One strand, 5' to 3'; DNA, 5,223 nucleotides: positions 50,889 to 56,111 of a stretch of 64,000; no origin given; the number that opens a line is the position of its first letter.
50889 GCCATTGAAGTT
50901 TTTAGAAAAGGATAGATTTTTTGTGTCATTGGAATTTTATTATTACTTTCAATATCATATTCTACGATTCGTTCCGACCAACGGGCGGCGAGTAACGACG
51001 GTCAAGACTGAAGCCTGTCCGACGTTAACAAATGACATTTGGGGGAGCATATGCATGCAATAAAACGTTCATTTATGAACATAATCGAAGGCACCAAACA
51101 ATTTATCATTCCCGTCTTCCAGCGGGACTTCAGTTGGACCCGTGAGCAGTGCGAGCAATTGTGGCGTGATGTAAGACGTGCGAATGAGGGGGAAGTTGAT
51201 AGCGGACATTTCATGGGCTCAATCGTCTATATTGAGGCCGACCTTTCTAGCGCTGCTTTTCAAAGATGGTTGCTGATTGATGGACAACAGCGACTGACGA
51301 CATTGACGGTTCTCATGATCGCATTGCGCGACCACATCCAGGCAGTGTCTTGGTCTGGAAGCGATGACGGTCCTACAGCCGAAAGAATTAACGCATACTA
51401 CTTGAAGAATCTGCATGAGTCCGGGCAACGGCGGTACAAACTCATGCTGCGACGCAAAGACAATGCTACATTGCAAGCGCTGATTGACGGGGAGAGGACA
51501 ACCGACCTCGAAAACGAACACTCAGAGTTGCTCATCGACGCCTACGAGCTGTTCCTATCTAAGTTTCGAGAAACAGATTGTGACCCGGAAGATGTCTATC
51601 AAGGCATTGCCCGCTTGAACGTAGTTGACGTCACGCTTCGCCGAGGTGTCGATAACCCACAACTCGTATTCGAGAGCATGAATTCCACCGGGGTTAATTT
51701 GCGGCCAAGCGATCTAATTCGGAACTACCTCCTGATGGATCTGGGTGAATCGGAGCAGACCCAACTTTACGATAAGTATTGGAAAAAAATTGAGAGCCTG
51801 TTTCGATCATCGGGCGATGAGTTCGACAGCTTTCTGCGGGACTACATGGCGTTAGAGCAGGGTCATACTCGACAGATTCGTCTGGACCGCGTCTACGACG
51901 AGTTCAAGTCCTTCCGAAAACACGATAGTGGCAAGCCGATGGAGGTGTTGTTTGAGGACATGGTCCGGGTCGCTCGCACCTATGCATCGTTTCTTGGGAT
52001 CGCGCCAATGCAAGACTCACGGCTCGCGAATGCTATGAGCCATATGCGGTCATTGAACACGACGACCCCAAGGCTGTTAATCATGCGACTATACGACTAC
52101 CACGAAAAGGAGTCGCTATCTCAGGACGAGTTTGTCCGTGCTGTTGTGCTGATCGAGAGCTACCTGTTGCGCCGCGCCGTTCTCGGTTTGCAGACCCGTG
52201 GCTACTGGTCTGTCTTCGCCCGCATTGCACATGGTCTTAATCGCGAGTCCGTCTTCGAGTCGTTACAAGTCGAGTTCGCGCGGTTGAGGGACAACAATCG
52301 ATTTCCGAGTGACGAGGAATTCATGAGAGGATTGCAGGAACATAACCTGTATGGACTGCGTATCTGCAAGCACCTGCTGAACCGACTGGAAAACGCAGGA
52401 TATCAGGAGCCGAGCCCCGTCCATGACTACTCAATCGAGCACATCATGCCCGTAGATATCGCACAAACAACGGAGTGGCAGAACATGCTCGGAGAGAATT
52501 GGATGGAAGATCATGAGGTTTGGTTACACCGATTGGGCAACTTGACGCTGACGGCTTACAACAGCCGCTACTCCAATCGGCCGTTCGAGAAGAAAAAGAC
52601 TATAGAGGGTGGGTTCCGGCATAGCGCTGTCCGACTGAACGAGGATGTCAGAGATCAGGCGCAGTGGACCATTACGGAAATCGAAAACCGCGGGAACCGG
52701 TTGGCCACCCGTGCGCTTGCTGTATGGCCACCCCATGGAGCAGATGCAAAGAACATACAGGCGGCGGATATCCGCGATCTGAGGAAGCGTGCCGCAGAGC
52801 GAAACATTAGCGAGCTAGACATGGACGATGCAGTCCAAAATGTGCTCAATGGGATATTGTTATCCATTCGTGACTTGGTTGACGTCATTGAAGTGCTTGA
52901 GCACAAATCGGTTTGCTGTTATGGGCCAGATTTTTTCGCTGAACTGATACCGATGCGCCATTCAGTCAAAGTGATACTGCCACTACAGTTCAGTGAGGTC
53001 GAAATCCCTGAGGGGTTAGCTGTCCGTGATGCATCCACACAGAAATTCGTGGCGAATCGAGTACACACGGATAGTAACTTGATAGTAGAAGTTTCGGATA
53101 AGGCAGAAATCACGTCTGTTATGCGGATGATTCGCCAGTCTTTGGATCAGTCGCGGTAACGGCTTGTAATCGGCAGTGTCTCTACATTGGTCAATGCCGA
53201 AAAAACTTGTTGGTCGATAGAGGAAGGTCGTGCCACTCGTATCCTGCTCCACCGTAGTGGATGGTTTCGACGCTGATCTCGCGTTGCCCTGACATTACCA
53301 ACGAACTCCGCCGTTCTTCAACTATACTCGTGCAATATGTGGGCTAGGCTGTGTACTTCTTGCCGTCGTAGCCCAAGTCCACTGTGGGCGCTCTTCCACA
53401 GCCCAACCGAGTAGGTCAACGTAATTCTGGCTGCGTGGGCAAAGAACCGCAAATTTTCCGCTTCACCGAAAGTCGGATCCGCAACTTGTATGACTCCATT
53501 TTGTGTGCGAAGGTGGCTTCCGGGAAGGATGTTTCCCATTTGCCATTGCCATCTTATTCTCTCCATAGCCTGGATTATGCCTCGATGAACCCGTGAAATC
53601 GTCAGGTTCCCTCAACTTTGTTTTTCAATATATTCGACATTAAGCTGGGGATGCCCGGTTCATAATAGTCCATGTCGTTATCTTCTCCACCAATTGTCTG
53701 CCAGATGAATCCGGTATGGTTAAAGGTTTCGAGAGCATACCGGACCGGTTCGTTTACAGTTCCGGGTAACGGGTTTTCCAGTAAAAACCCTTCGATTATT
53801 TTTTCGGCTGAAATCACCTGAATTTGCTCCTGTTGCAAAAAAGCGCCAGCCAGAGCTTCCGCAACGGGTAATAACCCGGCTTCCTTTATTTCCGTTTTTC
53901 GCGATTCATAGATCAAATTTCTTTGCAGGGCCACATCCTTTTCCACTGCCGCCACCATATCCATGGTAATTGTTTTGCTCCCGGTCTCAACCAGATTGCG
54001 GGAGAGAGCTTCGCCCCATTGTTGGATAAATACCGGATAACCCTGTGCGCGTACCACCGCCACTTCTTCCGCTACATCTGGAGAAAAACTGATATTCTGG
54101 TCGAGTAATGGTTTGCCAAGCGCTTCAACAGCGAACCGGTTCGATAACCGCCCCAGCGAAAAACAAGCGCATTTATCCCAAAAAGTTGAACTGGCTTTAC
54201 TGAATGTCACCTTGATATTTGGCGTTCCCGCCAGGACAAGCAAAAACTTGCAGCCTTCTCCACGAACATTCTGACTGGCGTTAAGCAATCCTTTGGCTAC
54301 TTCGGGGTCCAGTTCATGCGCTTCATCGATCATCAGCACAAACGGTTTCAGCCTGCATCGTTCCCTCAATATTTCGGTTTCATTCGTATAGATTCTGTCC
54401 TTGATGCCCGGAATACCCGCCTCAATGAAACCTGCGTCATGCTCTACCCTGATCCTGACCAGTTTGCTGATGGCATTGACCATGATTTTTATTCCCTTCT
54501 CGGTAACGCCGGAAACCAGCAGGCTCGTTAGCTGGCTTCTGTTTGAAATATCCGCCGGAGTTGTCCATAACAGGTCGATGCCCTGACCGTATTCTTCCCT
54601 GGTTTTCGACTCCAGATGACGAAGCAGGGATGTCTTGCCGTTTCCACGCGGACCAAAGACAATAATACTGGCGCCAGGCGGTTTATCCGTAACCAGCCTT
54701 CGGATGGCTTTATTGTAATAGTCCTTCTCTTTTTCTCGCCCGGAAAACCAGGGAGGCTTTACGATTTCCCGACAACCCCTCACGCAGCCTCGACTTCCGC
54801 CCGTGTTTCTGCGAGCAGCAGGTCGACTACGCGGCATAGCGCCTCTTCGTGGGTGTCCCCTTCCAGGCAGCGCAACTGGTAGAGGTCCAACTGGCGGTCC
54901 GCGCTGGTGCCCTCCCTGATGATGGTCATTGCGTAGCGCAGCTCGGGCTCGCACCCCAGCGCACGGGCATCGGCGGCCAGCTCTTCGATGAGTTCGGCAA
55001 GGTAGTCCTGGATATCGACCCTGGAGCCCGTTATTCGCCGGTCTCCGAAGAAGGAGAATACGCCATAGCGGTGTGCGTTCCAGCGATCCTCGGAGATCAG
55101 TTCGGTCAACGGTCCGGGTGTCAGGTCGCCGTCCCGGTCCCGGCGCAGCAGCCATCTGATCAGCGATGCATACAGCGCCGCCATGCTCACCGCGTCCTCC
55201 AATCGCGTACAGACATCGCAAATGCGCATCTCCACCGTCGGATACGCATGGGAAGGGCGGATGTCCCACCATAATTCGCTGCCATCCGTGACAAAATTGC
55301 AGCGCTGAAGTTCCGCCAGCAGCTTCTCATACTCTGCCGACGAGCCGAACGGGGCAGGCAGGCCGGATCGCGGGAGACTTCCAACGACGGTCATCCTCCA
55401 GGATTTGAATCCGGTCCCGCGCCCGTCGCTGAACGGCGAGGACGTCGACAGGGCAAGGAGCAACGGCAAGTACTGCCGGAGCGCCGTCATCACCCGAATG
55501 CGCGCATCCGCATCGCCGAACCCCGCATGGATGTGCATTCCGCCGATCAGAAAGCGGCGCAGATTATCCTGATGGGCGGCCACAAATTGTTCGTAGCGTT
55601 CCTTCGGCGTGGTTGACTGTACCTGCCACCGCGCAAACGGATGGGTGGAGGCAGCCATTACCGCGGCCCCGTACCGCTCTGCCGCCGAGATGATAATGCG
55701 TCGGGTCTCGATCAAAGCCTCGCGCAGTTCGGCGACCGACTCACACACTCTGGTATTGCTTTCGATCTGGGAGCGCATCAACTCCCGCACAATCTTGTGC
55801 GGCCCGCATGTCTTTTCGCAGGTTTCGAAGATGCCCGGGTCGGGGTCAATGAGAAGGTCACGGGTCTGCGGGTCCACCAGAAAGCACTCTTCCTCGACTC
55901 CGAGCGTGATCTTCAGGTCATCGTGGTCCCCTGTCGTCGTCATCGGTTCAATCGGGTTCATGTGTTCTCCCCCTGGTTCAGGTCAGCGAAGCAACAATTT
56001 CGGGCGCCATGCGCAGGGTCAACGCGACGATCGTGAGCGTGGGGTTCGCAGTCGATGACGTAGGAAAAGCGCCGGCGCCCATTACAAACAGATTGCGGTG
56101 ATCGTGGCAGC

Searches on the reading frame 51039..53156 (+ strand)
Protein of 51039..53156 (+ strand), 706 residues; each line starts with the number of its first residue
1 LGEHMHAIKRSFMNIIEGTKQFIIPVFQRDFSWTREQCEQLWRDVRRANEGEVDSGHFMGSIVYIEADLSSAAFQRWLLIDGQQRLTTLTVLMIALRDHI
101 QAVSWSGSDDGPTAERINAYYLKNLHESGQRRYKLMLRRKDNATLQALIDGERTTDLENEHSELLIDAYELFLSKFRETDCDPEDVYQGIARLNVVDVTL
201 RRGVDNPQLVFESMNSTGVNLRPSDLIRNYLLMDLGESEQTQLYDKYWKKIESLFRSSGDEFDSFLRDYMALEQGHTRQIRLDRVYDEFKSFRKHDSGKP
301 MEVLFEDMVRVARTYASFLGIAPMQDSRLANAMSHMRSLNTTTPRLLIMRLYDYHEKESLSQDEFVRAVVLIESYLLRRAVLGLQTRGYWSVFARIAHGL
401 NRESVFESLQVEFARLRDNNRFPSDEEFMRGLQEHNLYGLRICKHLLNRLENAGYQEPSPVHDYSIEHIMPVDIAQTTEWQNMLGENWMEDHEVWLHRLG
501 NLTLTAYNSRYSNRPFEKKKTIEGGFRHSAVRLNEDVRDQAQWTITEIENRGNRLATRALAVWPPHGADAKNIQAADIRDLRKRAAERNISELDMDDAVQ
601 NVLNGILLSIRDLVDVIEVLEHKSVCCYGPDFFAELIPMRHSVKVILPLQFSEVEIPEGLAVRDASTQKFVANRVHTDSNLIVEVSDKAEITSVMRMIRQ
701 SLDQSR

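Call 36: search_protein_families(library=pfam, proteins=[window:51039-53156:+], max_evalue=0.001)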
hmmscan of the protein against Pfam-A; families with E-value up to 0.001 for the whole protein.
window:51039-53156:+ (706 aa): 2 families
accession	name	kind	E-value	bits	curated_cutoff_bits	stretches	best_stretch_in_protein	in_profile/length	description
PF03235.19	GmrSD_N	-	6.5e-35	121.5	33.2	1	15-232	4-199/199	GmrSD restriction endonuclease, N-terminal domain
PF07510.16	GmrSD_C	-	5.4e-25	88.3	23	1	422-557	1-137/138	GmrSD restriction endonucleases, C-terminal domain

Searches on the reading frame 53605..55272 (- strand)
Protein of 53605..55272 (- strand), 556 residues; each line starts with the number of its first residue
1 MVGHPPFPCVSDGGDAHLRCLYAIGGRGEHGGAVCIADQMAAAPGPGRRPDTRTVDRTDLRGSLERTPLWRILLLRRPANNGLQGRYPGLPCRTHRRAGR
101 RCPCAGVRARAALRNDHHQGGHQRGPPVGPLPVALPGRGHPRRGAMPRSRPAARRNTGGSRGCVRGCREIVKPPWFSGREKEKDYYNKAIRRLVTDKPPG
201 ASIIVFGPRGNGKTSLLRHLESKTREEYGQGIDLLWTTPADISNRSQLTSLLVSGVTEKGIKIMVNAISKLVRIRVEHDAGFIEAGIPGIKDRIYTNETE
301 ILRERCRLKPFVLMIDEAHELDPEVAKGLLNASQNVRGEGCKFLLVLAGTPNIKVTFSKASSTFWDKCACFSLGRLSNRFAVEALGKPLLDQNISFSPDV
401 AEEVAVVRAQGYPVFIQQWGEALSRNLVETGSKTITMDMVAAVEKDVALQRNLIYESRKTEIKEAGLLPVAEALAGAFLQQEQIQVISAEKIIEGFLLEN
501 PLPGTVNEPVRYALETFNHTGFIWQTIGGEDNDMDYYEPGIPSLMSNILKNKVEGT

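Call 36: search_protein_families(library=pfam, proteins=[window:53605-55272:-], max_evalue=0.001)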
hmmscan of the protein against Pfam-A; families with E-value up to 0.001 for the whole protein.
window:53605-55272:- (556 aa): 3 families
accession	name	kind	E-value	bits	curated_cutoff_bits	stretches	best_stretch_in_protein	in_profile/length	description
PF13401.12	AAA_22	-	9e-08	32.9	27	1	202-353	7-126/130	AAA domain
PF13191.12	AAA_16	-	2.3e-06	28.7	32.6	1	177-326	3-149/167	AAA ATPase domain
PF24389.1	ORC-CDC6-like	-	0.00031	20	27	0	196-226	32-58/571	ORC-CDC6-like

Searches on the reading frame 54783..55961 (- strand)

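Call 81: search_protein_families(library=pfam, proteins=[window:54783-55961:-], max_evalue=0.0001)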
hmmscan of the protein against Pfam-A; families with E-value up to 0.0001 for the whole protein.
window:54783-55961:- (393 aa): 1 family
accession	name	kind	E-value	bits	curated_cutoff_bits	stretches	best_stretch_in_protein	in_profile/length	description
PF04107.18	GCS2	-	3.4e-48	164.9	21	1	20-300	1-290/291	Glutamate-cysteine ligase family 2(GCS2)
